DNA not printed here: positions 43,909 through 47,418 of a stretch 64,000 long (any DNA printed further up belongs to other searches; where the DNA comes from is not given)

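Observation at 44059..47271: Tyrosine integrase fused to five tandem XRE-family HTH domains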

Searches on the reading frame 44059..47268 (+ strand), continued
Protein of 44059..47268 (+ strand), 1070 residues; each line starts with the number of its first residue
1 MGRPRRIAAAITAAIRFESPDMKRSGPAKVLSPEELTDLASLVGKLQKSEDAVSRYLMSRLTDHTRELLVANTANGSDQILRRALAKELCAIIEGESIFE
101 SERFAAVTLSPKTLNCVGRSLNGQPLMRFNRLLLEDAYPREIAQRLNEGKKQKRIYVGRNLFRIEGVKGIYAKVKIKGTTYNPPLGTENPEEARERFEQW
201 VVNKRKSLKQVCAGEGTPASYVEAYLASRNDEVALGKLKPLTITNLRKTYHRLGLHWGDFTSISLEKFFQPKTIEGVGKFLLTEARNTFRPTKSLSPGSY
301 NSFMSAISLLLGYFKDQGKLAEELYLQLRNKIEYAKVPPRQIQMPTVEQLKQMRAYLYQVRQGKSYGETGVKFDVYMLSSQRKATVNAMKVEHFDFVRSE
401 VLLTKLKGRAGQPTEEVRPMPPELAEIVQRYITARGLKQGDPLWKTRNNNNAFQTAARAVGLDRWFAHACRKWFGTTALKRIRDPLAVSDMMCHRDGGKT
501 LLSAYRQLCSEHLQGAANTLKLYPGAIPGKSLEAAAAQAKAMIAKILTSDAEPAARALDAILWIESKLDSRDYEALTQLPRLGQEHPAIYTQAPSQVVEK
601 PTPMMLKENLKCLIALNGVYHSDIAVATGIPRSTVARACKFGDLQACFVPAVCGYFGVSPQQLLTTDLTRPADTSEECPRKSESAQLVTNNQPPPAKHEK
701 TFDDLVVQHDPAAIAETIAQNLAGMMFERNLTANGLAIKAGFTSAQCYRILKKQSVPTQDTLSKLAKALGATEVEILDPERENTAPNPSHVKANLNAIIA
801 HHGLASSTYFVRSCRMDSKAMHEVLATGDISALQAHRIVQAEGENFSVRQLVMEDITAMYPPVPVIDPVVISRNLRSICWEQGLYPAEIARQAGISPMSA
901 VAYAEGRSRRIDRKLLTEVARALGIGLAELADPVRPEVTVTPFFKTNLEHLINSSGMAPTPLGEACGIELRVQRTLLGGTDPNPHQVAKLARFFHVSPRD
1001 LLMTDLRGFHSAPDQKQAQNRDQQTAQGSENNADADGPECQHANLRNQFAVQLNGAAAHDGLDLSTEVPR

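Call 35: search_protein_families(library=pfam, proteins=[P0008, P0011, P0023, P0046, P0051, P0127, P0018, P0025, P0030, P0028], max_evalue=0.01)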
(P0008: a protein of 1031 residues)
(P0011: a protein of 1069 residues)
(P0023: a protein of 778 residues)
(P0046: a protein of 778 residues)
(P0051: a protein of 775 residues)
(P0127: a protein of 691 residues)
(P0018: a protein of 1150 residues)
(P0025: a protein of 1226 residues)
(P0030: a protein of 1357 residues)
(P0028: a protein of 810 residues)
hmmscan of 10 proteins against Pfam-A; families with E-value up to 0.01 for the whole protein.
P0008 (1031 aa): 2 families
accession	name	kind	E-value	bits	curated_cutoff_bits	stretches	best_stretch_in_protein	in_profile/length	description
PF13443.12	HTH_26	-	1.5e-09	38.4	22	0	708-765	1-59/63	Cro/C1-type HTH DNA-binding domain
PF01381.28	HTH_3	-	0.009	16.5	23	0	944-985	13-55/55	Helix-turn-helix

P0011 (1069 aa): 4 families
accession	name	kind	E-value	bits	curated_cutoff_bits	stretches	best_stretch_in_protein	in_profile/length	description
PF13443.12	HTH_26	-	2.1e-18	66.8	22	1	986-1042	1-58/63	Cro/C1-type HTH DNA-binding domain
PF13560.12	HTH_31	-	1.3e-10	41.9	27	1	983-1041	2-61/64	Helix-turn-helix domain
PF01381.28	HTH_3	-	3.2e-05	24.3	23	0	770-813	7-50/55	Helix-turn-helix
PF00589.27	Phage_integrase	-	0.0001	22.6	27.1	1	405-537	30-167/172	Phage integrase family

P0023 (778 aa): 5 families
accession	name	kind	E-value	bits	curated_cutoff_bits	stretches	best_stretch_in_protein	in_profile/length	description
PF00589.27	Phage_integrase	-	2.2e-10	41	27.1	1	223-356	27-165/172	Phage integrase family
PF01381.28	HTH_3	-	8.6e-08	32.5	23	0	698-744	7-53/55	Helix-turn-helix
PF13443.12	HTH_26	-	2.8e-07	31.1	22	1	691-750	1-61/63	Cro/C1-type HTH DNA-binding domain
PF12844.13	HTH_19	-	2.4e-06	27.8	30.2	1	695-751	7-63/64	Helix-turn-helix domain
PF13560.12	HTH_31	-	0.0002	22.1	27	0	698-743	12-58/64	Helix-turn-helix domain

P0046 (778 aa): 5 families
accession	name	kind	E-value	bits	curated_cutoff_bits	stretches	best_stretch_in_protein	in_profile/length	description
PF01381.28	HTH_3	-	1.5e-11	44.6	23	1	639-680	14-55/55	Helix-turn-helix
PF00589.27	Phage_integrase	-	1.5e-09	38.3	27.1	1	235-356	35-162/172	Phage integrase family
PF13560.12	HTH_31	-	1.4e-08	35.4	27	1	692-750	2-61/64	Helix-turn-helix domain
PF12844.13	HTH_19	-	0.0011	19.3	30.2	0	639-681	17-59/64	Helix-turn-helix domain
PF13443.12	HTH_26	-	0.0077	16.9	22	0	639-681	15-58/63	Cro/C1-type HTH DNA-binding domain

P0051 (775 aa): 4 families
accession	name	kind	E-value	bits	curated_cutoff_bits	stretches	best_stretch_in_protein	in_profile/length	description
PF13560.12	HTH_31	-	4.3e-11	43.4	27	1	455-513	2-62/64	Helix-turn-helix domain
PF00589.27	Phage_integrase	-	1.1e-10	42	27.1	1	213-346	27-165/172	Phage integrase family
PF13443.12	HTH_26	-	7.8e-08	32.9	22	0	458-512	1-57/63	Cro/C1-type HTH DNA-binding domain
PF01381.28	HTH_3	-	0.00013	22.3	23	0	546-574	25-53/55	Helix-turn-helix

P0127 (691 aa): 2 families
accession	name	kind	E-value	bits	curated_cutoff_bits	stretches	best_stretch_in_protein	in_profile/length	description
PF00589.27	Phage_integrase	-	1.9e-10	41.2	27.1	1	263-394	28-169/172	Phage integrase family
PF13102.12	Phage_int_SAM_5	-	0.0027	18.5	22.3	0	129-212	9-89/98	Phage integrase SAM-like domain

P0018 (1150 aa): 5 families
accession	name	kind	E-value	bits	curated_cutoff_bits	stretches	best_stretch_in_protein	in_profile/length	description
PF11829.13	DUF3349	-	9.9e-06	26.7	28.3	0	508-570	30-91/94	Protein of unknown function (DUF3349)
PF17816.7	PDZ_4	-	1.2e-05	26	23.1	0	522-561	55-94/114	PDZ domain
PF22979.2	HTH_69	-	3.8e-05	23.9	27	0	666-680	18-32/69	Winged helix-turn-helix domain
PF20930.2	Dicer_PBD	-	0.0011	19.5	26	0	510-542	52-84/100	Dicer, partner-binding domain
PF09655.15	Nitr_red_assoc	-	0.0016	19.3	25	0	522-547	109-134/144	Conserved nitrate reductase-associated protein (Nitr_red_assoc)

P0025 (1226 aa): 3 families
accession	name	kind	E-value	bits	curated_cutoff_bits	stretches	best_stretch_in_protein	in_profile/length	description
PF03781.23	FGE-sulfatase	-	3.5e-37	128.9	23.3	1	985-1222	36-254/255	Sulfatase-modifying factor enzyme 1-like domain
PF00069.31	Pkinase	-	6.1e-37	127.9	31.7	1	66-331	2-254/263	Protein kinase domain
PF07714.23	PK_Tyr_Ser-Thr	-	1.2e-29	103.8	23.1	1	66-330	2-250/258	Protein tyrosine and serine/threonine kinase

P0030 (1357 aa): 0 families

P0028 (810 aa): 7 families
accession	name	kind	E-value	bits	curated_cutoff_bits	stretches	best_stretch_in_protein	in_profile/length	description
PF04278.17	Tic22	-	3.4e-06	27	23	0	227-331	141-241/244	Tic22-like family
PF00352.27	TBP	-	4.2e-06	26.9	22.9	0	547-573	20-47/85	Transcription factor TFIID (or TATA-binding protein, TBP)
PF21648.2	M1E1E6-like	-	0.00014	22.5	27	0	299-320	51-72/104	Integron cassette protein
PF04353.18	Rsd_AlgQ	-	0.00058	20.3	35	0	616-656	67-107/150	Regulator of RNA polymerase sigma(70) subunit, Rsd/AlgQ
PF04078.19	Rcd1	-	0.0026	17.6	37.7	0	495-526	137-168/260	Cell differentiation family, Rcd1-like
PF07956.16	DUF1690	-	0.0032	18.4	29.7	0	496-533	12-49/139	Protein of Unknown function (DUF1690)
PF00856.33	SET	-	0.0043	17.9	22.4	0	422-558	4-100/105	SET domain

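Call 66: find_related_loci(query=A1, collection=metagenome_contigs, flank=10000)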
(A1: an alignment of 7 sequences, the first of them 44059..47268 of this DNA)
Query A1 (1070 aa) in metagenome_contigs; peptide patterns used: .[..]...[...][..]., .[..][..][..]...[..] (x = any residue, [..] = any of these).
142 stretches matched a pattern; 26 encode a relative of the query (tblastn E <= 1e-3); 26 distinct loci.
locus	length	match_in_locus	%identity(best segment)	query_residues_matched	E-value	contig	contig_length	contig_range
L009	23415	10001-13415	53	21-1039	0e+0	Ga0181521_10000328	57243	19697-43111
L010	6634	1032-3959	51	33-1007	0e+0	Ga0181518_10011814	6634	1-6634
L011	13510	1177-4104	51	33-1007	0e+0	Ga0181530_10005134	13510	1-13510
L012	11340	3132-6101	46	23-1006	0e+0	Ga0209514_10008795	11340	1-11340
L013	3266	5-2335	54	276-1040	0e+0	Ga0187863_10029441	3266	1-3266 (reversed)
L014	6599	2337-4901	47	147-1006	0e+0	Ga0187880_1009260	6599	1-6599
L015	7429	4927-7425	47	147-984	0e+0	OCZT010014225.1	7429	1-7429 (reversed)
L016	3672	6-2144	52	322-1039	0e+0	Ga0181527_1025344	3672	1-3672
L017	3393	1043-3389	52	21-676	0e+0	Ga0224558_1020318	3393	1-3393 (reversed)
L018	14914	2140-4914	39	100-1006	0e+0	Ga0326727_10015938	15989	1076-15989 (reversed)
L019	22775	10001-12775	39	100-1006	0e+0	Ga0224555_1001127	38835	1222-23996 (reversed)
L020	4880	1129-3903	39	100-1006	0e+0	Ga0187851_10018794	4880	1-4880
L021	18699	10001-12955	36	39-1006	0e+0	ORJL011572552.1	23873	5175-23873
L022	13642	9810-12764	36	39-1006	0e+0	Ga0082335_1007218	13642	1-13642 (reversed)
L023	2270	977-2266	43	31-462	9e-103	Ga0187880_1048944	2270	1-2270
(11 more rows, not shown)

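Call 97: list_cluster_members(proteins=[window:44059-47268:+, window:43342-43821:+])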
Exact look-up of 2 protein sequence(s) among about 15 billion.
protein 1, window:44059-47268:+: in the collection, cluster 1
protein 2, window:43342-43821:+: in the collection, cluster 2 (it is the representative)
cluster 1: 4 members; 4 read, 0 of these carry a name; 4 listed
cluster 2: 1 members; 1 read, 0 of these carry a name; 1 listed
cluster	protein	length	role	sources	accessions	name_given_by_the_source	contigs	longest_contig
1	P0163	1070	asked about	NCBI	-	-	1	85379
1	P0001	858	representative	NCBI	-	-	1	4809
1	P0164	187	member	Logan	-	-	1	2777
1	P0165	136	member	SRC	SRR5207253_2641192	-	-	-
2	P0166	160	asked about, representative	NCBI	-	-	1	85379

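Call 100: find_encoding_contigs(protein=window:44059-47268:+, flank=10000, max_places=3)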
Protein window:44059-47268:+ (1070 aa): no gene with exactly this product is on record in the collection.

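Call 106: search_protein_families(library=pfam, proteins=[L019:6948-8276:+, L019:13114-13710:+, L019:13710-14564:+, L019:15309-16622:+, L019:16642-18114:+, L019:18060-19898:+, L009:996-5327:+, L009:6328-7995:+, L009:13608-14783:+, L009:15613-16941:+], max_evalue=0.001)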
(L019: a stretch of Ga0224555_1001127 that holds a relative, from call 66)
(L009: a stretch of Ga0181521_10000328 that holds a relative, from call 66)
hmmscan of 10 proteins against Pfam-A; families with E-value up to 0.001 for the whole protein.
L019:6948-8276:+ (443 aa): 0 families

L019:13114-13710:+ (199 aa): 1 family
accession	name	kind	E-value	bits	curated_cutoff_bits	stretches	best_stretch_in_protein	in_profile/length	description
PF13338.12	AbiEi_4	-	1.7e-09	38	25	1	11-56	3-48/49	Transcriptional regulator, AbiEi antitoxin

L019:13710-14564:+ (285 aa): 1 family
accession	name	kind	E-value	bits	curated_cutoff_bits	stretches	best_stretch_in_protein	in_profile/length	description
PF08843.17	AbiEii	-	8.9e-29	101.5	22.5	1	40-251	1-211/238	Nucleotidyl transferase AbiEii toxin, Type IV TA system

L019:15309-16622:+ (438 aa): 4 families
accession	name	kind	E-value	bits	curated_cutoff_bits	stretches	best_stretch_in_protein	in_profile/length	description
PF16576.10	HlyD_D23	-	4.7e-13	49.4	30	1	154-388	29-189/214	Barrel-sandwich domain of CusB or HlyD membrane-fusion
PF13437.12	HlyD_3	-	7.8e-13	49.5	22.2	1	310-389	2-82/106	HlyD family secretion protein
PF11154.13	DUF2934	-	4.1e-06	26.8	22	1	28-60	4-36/37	Protein of unknown function (DUF2934)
PF13533.13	Biotin_lipoyl_2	-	2.7e-05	24.3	29.8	1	154-176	10-32/32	Biotin-lipoyl like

L019:16642-18114:+ (491 aa): 1 family
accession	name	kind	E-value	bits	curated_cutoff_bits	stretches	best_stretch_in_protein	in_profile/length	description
PF02321.23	OEP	-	1.1e-42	146.5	22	2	292-471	8-187/187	Outer membrane efflux protein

L019:18060-19898:+ (613 aa): 15 families
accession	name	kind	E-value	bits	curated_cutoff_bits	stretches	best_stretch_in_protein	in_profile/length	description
PF00005.33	ABC_tran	-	1.7e-65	220.2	25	2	375-518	2-137/137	ABC transporter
PF13304.12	AAA_21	-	1.3e-23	85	27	2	486-547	234-298/304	AAA domain, putative AbiEii toxin, Type IV TA system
PF13401.12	AAA_22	-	4.5e-08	33.9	27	0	59-229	6-96/130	AAA domain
PF13476.12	AAA_23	-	1.4e-07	32.8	27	0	368-406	7-41/201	AAA domain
PF13604.12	AAA_30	-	1.3e-06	28.7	27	0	59-92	19-52/191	AAA domain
PF00004.35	AAA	-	3.1e-06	28.1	21.2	0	63-96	3-31/131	ATPase family associated with various cellular activities (AAA)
PF02702.23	KdpD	-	5.8e-06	26.3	26.1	0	138-218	42-120/210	Osmosensitive K+ channel His kinase sensor domain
PF00448.28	SRP54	-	2.1e-05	24.7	22.7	0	389-439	6-54/196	SRP54-type protein, GTPase domain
PF13191.12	AAA_16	-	9.6e-05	23.4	32.6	0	59-86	25-52/167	AAA ATPase domain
PF13555.12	AAA_29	-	9.6e-05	22.5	27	0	58-75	22-39/61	P-loop containing region of AAA domain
PF07728.20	AAA_5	-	0.00013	22.4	22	0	63-112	4-51/139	AAA domain (dynein-related subfamily)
PF13481.12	AAA_25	-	0.0002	21.5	27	0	56-136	31-125/195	AAA domain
PF20720.3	nSTAND3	-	0.00021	21.5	27.2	0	60-119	19-73/155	Novel STAND NTPase 3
PF12399.14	BCA_ABC_TP_C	-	0.00079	19.4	25.5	0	565-578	1-14/27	Branched-chain amino acid ATP-binding cassette transporter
PF13514.12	AAA_27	-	0.00086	19.4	22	0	367-407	10-49/206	AAA domain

L009:996-5327:+ (1444 aa): 3 families
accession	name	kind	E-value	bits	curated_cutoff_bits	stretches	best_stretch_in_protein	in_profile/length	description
PF00270.35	DEAD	-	3.3e-21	76.2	26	1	88-284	3-161/167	DEAD/DEAH box helicase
PF00271.37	Helicase_C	-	9.4e-09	36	23.5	1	986-1056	43-109/110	Helicase conserved C-terminal domain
PF04851.21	ResIII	-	0.00035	21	22.5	1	88-232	7-137/164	Type III restriction enzyme, res subunit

L009:6328-7995:+ (556 aa): 7 families
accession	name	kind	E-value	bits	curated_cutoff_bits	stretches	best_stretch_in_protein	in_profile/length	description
PF00580.27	UvrD-helicase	-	5.5e-19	69.3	23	1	134-227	171-269/271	UvrD/REP helicase N-terminal domain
PF13245.12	AAA_19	-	7e-14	52.6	25.1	1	24-214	4-134/134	AAA domain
PF13361.12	UvrD_C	-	2e-10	41.1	25.6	1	413-535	238-347/350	UvrD-like helicase C-terminal domain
PF01443.25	Viral_helicase1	-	1.5e-06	28.6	21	0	34-59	2-22/228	Viral superfamily 1 RNA helicase core domain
PF13604.12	AAA_30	-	3.3e-05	24.2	27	0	15-52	4-40/191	AAA domain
PF13538.12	UvrD_C_2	-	0.00012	22.3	27.4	0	479-534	4-52/52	UvrD-like helicase C-terminal domain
PF13087.12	AAA_12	-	0.00018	21.6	27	0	269-345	64-136/195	AAA domain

L009:13608-14783:+ (392 aa): 0 families

L009:15613-16941:+ (443 aa): 1 family
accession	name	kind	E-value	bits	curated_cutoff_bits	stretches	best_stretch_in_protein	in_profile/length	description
PF00589.27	Phage_integrase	-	4.7e-14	53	27.1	1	249-393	6-155/172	Phage integrase family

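Call 113: search_protein_families(library=pfam, proteins=[L019:6948-8276:+], max_evalue=10)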
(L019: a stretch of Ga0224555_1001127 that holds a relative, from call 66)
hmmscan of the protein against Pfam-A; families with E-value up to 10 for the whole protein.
L019:6948-8276:+ (443 aa): 1 family
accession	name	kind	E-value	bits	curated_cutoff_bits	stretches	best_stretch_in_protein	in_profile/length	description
PF00589.27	Phage_integrase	-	0.012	15.9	27.1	1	277-313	46-80/172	Phage integrase family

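Call 120: search_dna_similar(query=window:44059-47268:+, collection=phages, mode=protein, max_evalue=0.001, max_rows=10)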
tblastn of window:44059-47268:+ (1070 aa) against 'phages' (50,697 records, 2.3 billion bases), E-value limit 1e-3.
No match.

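Call 121: search_dna_similar(query=window:44059-47268:+, collection=plasmids, mode=protein, max_evalue=0.001, max_rows=10)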
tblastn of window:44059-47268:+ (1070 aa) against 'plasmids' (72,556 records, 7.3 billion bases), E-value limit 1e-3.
No match.

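Call 122: find_related_loci(query=A1, collection=viral_contigs, flank=5000)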
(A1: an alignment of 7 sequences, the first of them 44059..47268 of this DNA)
Query A1 (1070 aa) in viral_contigs; peptide patterns used: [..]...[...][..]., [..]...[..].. (x = any residue, [..] = any of these).
87 stretches matched a pattern, but none encodes a relative of the query by tblastn (E <= 1e-3).
